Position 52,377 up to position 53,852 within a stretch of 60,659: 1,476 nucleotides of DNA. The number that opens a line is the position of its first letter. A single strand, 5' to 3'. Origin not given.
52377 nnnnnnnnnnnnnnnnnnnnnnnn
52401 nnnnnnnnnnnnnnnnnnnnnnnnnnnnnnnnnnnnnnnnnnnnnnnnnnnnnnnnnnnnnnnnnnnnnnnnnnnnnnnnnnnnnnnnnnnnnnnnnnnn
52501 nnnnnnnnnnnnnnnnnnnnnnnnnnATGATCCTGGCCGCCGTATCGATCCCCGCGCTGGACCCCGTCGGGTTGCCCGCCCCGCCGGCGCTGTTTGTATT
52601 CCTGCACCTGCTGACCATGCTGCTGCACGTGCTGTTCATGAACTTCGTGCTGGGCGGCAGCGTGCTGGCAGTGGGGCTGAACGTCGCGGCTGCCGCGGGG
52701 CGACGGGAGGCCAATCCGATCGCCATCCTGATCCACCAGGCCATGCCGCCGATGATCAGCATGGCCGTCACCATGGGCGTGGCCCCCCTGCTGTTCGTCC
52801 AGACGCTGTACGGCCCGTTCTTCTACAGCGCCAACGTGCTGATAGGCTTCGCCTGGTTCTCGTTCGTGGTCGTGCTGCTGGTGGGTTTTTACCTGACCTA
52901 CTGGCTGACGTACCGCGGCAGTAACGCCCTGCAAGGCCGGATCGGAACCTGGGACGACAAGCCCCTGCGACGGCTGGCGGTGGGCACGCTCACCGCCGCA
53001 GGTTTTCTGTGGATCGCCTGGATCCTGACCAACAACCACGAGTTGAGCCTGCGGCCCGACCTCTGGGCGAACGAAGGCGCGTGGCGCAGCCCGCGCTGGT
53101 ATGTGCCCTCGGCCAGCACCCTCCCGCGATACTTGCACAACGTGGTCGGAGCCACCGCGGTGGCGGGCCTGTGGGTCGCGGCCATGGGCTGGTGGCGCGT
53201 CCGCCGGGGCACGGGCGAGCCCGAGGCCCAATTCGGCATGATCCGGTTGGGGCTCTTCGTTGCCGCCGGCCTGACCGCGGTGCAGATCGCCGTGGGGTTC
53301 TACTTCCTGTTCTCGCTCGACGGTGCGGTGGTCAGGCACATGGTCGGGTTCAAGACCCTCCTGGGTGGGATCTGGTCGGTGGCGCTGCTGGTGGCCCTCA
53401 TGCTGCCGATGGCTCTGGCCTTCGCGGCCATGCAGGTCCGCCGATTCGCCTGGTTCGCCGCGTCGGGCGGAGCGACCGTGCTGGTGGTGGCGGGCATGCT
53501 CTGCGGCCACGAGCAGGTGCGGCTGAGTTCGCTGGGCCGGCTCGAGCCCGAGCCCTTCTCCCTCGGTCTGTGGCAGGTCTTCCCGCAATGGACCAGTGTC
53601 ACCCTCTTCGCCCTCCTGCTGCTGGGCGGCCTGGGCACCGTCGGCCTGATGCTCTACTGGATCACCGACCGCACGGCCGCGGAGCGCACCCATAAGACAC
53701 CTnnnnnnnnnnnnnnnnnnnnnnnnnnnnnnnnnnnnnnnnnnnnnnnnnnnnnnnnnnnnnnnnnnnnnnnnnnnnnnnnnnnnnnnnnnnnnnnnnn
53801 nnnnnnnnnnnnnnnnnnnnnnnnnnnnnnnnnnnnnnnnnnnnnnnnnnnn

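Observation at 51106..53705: Cytochrome bd-superfamily protein fused to a c-type heme domain, with a non-CydB-looking partner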

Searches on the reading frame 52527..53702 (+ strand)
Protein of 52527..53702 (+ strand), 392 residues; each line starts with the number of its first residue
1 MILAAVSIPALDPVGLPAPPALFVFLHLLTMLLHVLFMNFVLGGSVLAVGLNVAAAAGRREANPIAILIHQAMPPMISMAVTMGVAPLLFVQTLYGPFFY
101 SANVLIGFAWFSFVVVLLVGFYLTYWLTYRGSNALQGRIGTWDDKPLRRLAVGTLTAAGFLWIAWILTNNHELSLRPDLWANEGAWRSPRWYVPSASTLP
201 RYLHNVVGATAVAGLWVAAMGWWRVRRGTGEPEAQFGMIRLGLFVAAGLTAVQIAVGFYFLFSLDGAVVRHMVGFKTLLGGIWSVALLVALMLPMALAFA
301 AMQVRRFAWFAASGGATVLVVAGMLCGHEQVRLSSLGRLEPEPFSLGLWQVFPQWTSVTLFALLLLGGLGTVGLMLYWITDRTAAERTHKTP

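Call 6: search_protein_families(library=pfam, proteins=[window:52527-53702:+], max_evalue=1)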
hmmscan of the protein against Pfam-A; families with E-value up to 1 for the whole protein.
window:52527-53702:+ (392 aa): 0 families

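Call 7: search_protein_families(library=ncbifam, proteins=[window:52527-53702:+], max_evalue=1)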
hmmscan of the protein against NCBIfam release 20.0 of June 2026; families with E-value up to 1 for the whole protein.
window:52527-53702:+ (392 aa): 0 families

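Call 12: search_solved_structures(query=window:52527-53702:+, max_evalue=10, show_alignments=2)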
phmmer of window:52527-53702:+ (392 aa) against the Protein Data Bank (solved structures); distinct sequences matched with E-value up to 10: 0.

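Call 13: find_homologous_proteins(query=window:52527-53702:+)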
Query window:52527-53702:+ (392 aa): 141 proteins with E <= 0.001 among 8000 candidates; the best 120 are listed.
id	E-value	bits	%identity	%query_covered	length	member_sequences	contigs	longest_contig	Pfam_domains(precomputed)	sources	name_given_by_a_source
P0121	2.8e-201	687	79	100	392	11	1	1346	-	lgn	-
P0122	6.1e-153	528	60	99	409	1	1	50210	-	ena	-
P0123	2.5e-144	499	60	99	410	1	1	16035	-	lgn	-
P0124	2.6e-142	493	59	100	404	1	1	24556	-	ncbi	-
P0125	2.5e-133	463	58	96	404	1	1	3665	-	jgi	-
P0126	3.2e-133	463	55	100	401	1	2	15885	-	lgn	-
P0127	1.6e-131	457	59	97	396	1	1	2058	-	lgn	-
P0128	2.4e-128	447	56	96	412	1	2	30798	-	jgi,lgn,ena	-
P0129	5.5e-127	442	56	100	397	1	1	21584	-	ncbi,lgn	-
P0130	1.2e-125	438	55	98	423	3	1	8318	-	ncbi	-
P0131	5.1e-122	426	52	100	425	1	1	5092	-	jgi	jgi:hypothetical protein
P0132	1.6e-112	395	52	96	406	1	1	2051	-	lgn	-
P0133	1.7e-112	395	52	97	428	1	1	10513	-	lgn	-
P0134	4.9e-112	393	51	99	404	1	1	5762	-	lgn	-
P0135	8.4e-110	386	52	97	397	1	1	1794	-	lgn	-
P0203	2.4e-28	117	35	94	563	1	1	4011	PF11845.14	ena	-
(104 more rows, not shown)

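Call 39: predict_structure(alignment_id=A1)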
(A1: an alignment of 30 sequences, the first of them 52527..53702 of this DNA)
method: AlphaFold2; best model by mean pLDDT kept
length: 392 residues; sequences in the alignment: 30
mean_pLDDT: 85.9   pTM: 0.87
mean pLDDT of the five models: 85.9, 84.3, 83.3, 82.9, 82.1
residues with pLDDT >= 90: 217; 70-90: 112; 50-70: 49; < 50: 14
segments of 3 or more residues with pLDDT < 50: 1-4, 134-136, 387-392
pLDDT, mean of each block of 10 residues (from residue 1): 53 79 92 95 97 95 92 91 88 70 68 87 86 52 79 96 93 83 58 90 98 98 92 94 98 98 93 88 95 98 97 98 95 84 76 89 90 82 53 39
secondary structure, 60 per line:
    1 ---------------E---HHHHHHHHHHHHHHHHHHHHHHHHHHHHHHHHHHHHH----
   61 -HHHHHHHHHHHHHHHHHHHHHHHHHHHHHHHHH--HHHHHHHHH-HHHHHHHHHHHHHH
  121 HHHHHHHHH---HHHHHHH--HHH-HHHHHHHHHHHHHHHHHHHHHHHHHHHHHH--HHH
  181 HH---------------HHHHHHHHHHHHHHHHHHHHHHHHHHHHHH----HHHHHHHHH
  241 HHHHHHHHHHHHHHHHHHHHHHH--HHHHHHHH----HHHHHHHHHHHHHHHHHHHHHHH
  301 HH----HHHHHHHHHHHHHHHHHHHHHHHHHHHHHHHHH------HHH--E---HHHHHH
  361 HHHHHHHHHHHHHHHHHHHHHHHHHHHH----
elements in order: H20-56 H62-94 H97-105 H107-129 H133-139 H146-175 H178-182 H198-227 H232-263 H266-273 H278-302 H307-339 H355-388

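Call 42: fold_search(model_id=the predicted structure, library=pdb)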
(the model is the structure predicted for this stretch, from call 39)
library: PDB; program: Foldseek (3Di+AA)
matches with E <= 10: 237; with E <= 0.001: 6
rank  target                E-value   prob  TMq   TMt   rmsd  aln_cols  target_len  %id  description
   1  9r2g_A                1.0e-04  1.00  0.60  0.62   5.8       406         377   14  Cytochrome bd II oxidase qOR-2 type from Mycobacterium smegmatis (released 2026-03-04)
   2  5doq_A                1.1e-04  1.00  0.68  0.62   4.8       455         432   12  The structure of bd oxidase from Geobacillus thermodenitrificans (released 2016-05-04)
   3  7ose_A                1.9e-04  1.00  0.60  0.48   8.8       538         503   10  cytochrome bd-II type oxidase with bound aurachin D (released 2021-11-17)
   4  8b4o_A                2.9e-04  1.00  0.58  0.52   6.4       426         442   13  Cryo-EM structure of cytochrome bd oxidase from C. glutamicum (released 2022-12-28)
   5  6rx4_A                4.0e-04  1.00  0.60  0.51   7.3       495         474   10  THE STRUCTURE OF BD OXIDASE FROM ESCHERICHIA COLI (released 2019-11-20)
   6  6rko_A                8.6e-04  1.00  0.51  0.46   8.7       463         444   10  Cryo-EM structure of the E. coli cytochrome bd-I oxidase at 2.68 A resolution (released 2019-10-16)
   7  5doq_B                3.3e-03  1.00  0.53  0.61   6.6       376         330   12  The structure of bd oxidase from Geobacillus thermodenitrificans (released 2016-05-04)
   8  8k9e_C                2.2e-02  1.00  0.46  0.41  10.8       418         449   15  Cryo-EM structure of the photosynthetic alternative complex III from Chloroflexus aurantiacus at 3.3 angstrom (released 2024-03-06)
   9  6rko_B                3.0e-02  1.00  0.44  0.45   9.2       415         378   12  Cryo-EM structure of the E. coli cytochrome bd-I oxidase at 2.68 A resolution (released 2019-10-16)
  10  6btm_C                4.8e-02  0.98  0.41  0.37  12.4       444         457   12  Structure of Alternative Complex III from Flavobacterium johnsoniae (Wild Type) (released 2018-05-09)
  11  6f0k_C                1.2e-01  0.97  0.44  0.40  11.2       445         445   12  Alternative complex III (released 2018-05-09)
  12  6lod_C                1.6e-01  0.98  0.48  0.43   8.5       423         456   14  Cryo-EM structure of the air-oxidized photosynthetic alternative complex III from Roseiflexus castenholzii (released 2020-11-04)
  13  6lod_F                1.9e-01  0.98  0.46  0.46   7.4       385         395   14  Cryo-EM structure of the air-oxidized photosynthetic alternative complex III from Roseiflexus castenholzii (released 2020-11-04)
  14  2vpw_C                2.1e-01  0.95  0.34  0.47   8.2       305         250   17  Polysulfide reductase with bound menaquinone (released 2008-06-10)
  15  6f0k_F                3.3e-01  0.97  0.50  0.51   8.3       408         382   14  Alternative complex III (released 2018-05-09)
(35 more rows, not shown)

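Call 49: search_protein_representatives(alignment_id=A1)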
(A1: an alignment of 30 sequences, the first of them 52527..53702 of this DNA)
Query: 30 sequences, 374 profile positions. Proteins with E-value up to 0.001 (for the whole library): 2655; up to 1e-10: 1683; up to 1e-30: 882. The best 150 are listed.
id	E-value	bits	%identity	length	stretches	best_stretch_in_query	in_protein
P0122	1.5e-133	461.7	-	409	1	3-373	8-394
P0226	8.7e-124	429.5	-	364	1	1-367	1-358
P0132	1.2e-119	415.9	-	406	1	3-367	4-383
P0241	8.6e-119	413.1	-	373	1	3-367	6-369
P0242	1.0e-117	409.5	-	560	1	3-366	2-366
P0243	4.9e-115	400.7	-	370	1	4-370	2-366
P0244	2.4e-114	398.4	-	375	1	3-368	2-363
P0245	7.2e-114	396.9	-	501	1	4-367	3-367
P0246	4.3e-113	394.3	-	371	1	3-367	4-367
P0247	7.3e-112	390.3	-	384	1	5-368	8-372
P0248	7.7e-112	390.2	-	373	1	4-369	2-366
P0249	9.0e-112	390.0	-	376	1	3-367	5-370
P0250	3.2e-111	388.2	-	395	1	3-368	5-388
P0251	1.6e-110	385.9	-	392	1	4-366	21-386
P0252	8.6e-110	383.5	-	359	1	3-366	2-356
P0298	1.4e-93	330.1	-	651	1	3-366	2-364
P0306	3.1e-91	322.4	-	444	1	5-369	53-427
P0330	3.2e-86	305.9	-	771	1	3-345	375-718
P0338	2.2e-85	303.1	-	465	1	4-368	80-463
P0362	4.1e-81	289.1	-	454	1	1-363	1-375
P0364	8.9e-81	288.0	-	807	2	3-361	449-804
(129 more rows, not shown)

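Call 50: search_protein_families(library=pfam, proteins=[P0330, P0364, P0242, P0245, P0298, P0338, P0306, P0362, P0203], max_evalue=0.01)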
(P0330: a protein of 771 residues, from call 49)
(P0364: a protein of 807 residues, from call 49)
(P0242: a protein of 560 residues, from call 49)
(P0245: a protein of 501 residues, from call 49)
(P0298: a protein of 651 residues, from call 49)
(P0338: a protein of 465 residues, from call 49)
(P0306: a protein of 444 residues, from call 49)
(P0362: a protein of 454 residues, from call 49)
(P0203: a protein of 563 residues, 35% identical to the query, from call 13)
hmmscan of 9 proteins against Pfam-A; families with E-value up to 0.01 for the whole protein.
P0330 (771 aa): 1 family
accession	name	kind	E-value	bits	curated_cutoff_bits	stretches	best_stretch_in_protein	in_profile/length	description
PF13442.11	Cytochrome_CBB3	-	0.0065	17.2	27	0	190-275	4-67/68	Cytochrome C oxidase, cbb3-type, subunit III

P0364 (807 aa): 1 family
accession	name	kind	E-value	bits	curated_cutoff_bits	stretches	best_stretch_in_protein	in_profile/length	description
PF01654.22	Cyt_bd_oxida_I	-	3.2e-09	36.3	26.2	1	19-230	8-230/418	Cytochrome bd terminal oxidase subunit I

P0242 (560 aa): 1 family
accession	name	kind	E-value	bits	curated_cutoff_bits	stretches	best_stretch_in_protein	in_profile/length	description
PF11845.13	Tll0287-like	-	3.3e-28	99.4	24.1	1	394-558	11-144/144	Tll0287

P0245 (501 aa): 0 families

P0298 (651 aa): 4 families
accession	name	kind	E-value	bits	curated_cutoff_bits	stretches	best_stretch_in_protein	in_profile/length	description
PF11604.15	CusF_Ec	-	4.8e-13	49.2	27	1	395-450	2-56/72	Copper binding periplasmic protein CusF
PF02630.20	SCO1-SenC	-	1.1e-12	48.6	22.8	1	493-609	6-111/134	SCO1/SenC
PF08534.16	Redoxin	-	0.00016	21.9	26.6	1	484-634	2-135/148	Redoxin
PF25592.1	DUF7937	-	0.00048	19.5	31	1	34-358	109-397/402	Domain of unknown function (DUF7937)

P0338 (465 aa): 1 family
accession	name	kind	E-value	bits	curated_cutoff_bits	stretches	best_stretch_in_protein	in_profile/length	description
PF03741.22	TerC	-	0.0029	17.8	27.8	1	300-344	15-59/178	Integral membrane protein TerC family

P0306 (444 aa): 0 families

P0362 (454 aa): 0 families

P0203 (563 aa): 1 family
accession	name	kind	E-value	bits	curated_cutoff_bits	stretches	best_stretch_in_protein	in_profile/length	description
PF11845.13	Tll0287-like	-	6.2e-26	92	24.1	1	400-558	10-144/144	Tll0287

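Call 52: find_related_loci(query=A1, collection=genome_contigs, flank=7000)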
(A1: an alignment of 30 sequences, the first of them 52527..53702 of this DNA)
Query A1 (392 aa) in genome_contigs; peptide patterns used: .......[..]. (x = any residue, [..] = any of these).
600 stretches matched a pattern (row limit reached: there are more); 589 encode a relative of the query (tblastn E <= 1e-3); the best 80 are kept; 80 distinct loci.
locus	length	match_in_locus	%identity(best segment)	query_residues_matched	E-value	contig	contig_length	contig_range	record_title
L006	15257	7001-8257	47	1-392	2e-93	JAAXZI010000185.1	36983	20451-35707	MAG: Phycisphaerae bacterium isolate AS01afH2WH_3 28032_AS01, whole genome shotgun sequence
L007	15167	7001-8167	42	1-390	3e-76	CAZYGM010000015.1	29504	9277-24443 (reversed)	MAG TPA_asm: uncultured Planctomycetales bacterium isolate binchicken_co43_202 genome assembly, contig: NODE_2524_length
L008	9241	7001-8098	37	8-387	4e-57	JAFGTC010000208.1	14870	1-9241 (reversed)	MAG: Candidatus Omnitrophota bacterium isolate Zod_Metabat.949 k87_9986567, whole genome shotgun sequence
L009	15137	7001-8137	59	4-382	5e-139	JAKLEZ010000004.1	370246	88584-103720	MAG: Planctomycetota bacterium isolate RA.bin145 RA.bin145_4, whole genome shotgun sequence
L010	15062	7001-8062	38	8-376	7e-53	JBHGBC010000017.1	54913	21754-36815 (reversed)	MAG: bacterium isolate SBS.BIN.52 SBSBIN52_contig_17, whole genome shotgun sequence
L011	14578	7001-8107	37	8-386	7e-48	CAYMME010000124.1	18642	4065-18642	MAG TPA_asm: uncultured Planctomycetales bacterium isolate binchicken_co65_34 genome assembly, contig: NODE_12194_length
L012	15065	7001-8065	37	8-372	5e-47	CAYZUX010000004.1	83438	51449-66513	MAG TPA_asm: uncultured bacterium isolate binchicken_co20_391 genome assembly, contig: NODE_753_length_83438_cov_7.34967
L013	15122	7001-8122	33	8-388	3e-45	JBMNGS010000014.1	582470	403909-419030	MAG: bacterium isolate SBF912LR0HQ0026 contig_58872, whole genome shotgun sequence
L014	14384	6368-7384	35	8-361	2e-43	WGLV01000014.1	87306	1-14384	MAG: bacterium isolate RI_285 c_000000073361, whole genome shotgun sequence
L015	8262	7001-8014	33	8-362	2e-43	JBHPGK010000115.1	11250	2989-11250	Candidate division KSB1 bacterium isolate SAG AM-311-M08 NODE_115_length_11250_cov_32.011166, whole genome shotgun seque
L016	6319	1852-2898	35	8-372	4e-42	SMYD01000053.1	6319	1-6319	MAG: Acidobacteria bacterium isolate N074bin37 k141_600870, whole genome shotgun sequence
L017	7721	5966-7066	34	7-388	8e-39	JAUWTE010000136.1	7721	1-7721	MAG: Acidobacteriota bacterium isolate CSMAG_2572 CSMAG_2572_k127_3217006_length_7721_cov_135.0000, whole genome shotgun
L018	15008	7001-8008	36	7-355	7e-39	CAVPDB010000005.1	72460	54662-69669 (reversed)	MAG: uncultured Acidobacteriota bacterium isolate MFD00032.bin.3.166 genome assembly, contig: contig_138163, whole genom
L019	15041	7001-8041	31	12-387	1e-38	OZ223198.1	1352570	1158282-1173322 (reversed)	MAG: Candidatus Kapaibacterium sp. isolate 09316a08-0405-4927-8c64-54324f316411 genome assembly, chromosome: 2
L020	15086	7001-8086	31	12-388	4e-38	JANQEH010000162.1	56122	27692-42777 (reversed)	MAG: bacterium isolate PL23a_bin.125 k99_5861201, whole genome shotgun sequence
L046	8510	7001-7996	32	8-372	3e-33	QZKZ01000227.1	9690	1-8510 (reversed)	MAG: Desulfovibrio sp. isolate Madre1 k127_257672, whole genome shotgun sequence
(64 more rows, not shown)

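Call 60: search_solved_structures(query=A1, max_evalue=10, show_alignments=2)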
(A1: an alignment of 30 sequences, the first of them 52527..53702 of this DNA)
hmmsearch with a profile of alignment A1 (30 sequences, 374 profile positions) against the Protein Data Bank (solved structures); distinct sequences matched with E-value up to 10: 2.
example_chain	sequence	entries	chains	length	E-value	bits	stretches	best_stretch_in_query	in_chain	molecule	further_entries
24vc_C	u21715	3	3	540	0.02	16.9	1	99-156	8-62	Lysosomal cobalamin transport escort protein LMBD1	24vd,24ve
7o85_B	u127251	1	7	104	5.1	9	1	195-282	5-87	Fab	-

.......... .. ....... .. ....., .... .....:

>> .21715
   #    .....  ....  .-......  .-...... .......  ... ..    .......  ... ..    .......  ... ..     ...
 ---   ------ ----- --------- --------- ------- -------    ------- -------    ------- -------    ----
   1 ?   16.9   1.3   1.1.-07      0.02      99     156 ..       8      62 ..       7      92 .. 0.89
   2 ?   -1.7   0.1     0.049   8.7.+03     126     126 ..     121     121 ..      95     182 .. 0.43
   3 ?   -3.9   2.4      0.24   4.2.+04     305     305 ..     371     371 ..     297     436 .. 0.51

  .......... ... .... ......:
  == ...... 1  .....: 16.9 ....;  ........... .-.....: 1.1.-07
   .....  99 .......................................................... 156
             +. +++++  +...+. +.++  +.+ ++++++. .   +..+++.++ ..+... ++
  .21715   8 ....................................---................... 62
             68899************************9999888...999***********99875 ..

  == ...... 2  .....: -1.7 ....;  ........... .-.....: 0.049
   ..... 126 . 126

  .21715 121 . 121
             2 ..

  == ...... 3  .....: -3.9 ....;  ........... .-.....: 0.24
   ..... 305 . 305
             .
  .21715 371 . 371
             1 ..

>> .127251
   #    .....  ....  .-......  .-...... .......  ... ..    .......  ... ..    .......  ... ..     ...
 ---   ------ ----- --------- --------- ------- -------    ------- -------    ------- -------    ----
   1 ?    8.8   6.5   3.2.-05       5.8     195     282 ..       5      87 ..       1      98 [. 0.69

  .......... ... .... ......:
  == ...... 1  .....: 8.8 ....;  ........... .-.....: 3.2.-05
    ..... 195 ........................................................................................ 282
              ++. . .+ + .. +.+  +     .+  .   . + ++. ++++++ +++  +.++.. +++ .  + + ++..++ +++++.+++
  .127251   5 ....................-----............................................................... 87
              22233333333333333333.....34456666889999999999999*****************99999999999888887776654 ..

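Call 69: find_related_loci(query=L046:6917-8044:+, collection=genome_contigs, flank=3500)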
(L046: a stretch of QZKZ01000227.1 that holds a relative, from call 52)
Query L046:6917-8044:+ (376 aa) in genome_contigs; peptide patterns used: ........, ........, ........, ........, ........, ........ (x = any residue, [..] = any of these).
39 stretches matched a pattern; 4 encode a relative of the query (tblastn E <= 1e-3); 4 distinct loci.
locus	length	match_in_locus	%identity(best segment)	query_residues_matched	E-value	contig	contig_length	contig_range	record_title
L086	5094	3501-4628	100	1-376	0e+0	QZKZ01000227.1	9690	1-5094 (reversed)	MAG: Desulfovibrio sp. isolate Madre1 k127_257672, whole genome shotgun sequence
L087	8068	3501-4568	49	20-376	9e-104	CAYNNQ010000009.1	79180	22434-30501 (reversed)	MAG TPA_asm: uncultured Desulfovibrionales bacterium isolate binchicken_co77_196 genome assembly, contig: NODE_336_lengt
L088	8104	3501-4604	47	9-376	4e-100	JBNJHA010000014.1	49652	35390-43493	MAG: Thermodesulfobacteriota bacterium isolate Y22_30dBSd2.bin.36 NODE_202_length_49652_cov_20.230077, whole genome shot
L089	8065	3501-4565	49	18-375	1e-94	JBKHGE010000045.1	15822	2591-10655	MAG: Desulfonatronovibrionaceae bacterium isolate D1M06_17 NODE_2580_length_15822_cov_38.685038, whole genome shotgun se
